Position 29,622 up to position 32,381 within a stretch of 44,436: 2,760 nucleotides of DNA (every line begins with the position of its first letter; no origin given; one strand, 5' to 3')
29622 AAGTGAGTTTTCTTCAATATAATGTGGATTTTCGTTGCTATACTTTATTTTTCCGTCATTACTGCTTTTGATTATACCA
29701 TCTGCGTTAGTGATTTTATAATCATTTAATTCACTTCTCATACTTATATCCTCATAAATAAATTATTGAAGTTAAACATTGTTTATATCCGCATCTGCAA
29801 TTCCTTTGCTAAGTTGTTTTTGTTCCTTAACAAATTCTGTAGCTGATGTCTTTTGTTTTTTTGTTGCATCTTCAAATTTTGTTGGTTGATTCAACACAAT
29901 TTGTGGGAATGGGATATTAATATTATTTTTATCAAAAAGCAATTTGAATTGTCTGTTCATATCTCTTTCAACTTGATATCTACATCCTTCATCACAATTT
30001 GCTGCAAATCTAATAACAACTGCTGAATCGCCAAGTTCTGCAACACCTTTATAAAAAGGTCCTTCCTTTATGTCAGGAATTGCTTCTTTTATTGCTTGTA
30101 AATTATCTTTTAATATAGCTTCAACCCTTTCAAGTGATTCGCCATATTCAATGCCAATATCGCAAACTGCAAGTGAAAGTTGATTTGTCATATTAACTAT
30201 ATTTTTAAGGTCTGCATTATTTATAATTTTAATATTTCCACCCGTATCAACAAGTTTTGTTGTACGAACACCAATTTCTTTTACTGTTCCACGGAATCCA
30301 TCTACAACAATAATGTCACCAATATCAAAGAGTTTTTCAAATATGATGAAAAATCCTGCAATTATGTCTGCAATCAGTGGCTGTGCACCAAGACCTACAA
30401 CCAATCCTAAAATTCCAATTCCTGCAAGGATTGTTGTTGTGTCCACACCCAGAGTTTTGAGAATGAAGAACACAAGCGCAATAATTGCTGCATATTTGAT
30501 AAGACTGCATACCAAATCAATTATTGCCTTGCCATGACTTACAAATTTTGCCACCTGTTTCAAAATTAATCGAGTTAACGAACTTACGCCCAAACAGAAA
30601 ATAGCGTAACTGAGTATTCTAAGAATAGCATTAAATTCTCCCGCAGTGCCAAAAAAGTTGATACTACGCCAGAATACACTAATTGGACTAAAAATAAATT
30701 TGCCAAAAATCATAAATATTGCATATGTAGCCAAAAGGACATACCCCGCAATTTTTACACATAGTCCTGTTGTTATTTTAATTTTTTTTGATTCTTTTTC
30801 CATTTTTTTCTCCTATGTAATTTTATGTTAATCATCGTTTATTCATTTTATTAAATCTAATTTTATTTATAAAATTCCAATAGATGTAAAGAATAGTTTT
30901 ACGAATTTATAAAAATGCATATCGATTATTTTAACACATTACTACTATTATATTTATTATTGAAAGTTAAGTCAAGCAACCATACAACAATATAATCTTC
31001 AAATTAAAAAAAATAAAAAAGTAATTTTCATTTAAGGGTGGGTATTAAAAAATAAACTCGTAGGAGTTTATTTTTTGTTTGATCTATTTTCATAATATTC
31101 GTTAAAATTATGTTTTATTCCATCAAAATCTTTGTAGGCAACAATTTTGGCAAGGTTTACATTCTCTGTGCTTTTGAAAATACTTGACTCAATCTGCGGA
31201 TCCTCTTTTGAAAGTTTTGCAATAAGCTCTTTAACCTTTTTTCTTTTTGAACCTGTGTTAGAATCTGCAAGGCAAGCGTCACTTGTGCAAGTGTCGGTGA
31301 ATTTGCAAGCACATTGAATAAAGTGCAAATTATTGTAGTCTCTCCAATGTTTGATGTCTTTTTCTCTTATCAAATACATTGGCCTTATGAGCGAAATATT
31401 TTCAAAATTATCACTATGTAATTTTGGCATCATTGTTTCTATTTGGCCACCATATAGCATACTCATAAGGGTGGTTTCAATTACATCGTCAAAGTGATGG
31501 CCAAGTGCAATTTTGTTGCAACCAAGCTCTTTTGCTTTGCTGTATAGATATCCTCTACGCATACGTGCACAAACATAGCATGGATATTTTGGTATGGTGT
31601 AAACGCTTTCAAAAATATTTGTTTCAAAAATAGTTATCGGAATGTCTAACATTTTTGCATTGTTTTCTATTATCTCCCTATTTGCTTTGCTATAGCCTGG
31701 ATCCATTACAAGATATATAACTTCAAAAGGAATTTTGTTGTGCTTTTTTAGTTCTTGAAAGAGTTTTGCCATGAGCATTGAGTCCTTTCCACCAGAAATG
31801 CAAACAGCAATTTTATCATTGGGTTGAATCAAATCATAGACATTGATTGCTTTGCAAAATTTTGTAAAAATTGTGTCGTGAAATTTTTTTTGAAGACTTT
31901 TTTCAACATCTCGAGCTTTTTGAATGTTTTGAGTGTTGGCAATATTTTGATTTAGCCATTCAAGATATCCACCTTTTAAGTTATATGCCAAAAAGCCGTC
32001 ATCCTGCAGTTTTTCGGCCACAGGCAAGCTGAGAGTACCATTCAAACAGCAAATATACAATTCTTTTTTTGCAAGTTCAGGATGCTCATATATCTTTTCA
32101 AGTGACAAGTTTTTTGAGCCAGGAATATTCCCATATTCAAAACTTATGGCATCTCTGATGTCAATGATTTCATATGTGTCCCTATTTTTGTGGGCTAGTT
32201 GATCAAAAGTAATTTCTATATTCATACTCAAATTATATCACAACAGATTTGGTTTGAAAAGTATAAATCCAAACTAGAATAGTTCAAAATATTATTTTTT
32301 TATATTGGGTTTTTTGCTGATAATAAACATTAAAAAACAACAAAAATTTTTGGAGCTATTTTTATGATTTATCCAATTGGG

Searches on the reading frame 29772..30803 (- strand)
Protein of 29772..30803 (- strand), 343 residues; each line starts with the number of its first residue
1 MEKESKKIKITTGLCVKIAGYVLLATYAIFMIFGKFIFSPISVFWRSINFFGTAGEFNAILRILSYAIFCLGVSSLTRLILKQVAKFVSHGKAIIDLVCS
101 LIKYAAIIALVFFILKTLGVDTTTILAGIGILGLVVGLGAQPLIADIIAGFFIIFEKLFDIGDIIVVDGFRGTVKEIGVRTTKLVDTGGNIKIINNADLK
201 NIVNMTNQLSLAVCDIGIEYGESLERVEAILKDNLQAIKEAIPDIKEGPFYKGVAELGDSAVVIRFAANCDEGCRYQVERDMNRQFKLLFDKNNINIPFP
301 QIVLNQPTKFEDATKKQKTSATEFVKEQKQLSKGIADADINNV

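Call 22: search_protein_families(library=pfam, proteins=[window:29772-30803:-], max_evalue=0.00001)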
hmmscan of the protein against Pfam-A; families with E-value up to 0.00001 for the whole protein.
window:29772-30803:- (343 aa): 1 family
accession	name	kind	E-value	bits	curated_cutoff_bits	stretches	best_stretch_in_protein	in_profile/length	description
PF00924.24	MS_channel_2nd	-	4.1e-14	52.9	20.2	1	143-206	2-67/68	Mechanosensitive ion channel, beta-domain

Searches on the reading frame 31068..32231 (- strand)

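Call 93: search_protein_families(library=pfam, proteins=[window:31068-32231:-], max_evalue=0.0001)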
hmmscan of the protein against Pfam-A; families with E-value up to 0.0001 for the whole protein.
window:31068-32231:- (387 aa): 2 families
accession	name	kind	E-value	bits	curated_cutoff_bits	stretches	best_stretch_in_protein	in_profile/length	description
PF01171.26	ATP_bind_3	-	8.9e-19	68.3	27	1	140-306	1-165/182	PP-loop family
PF00581.25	Rhodanese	-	2.2e-10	41.3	22.2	1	14-94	8-101/102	Rhodanese-like domain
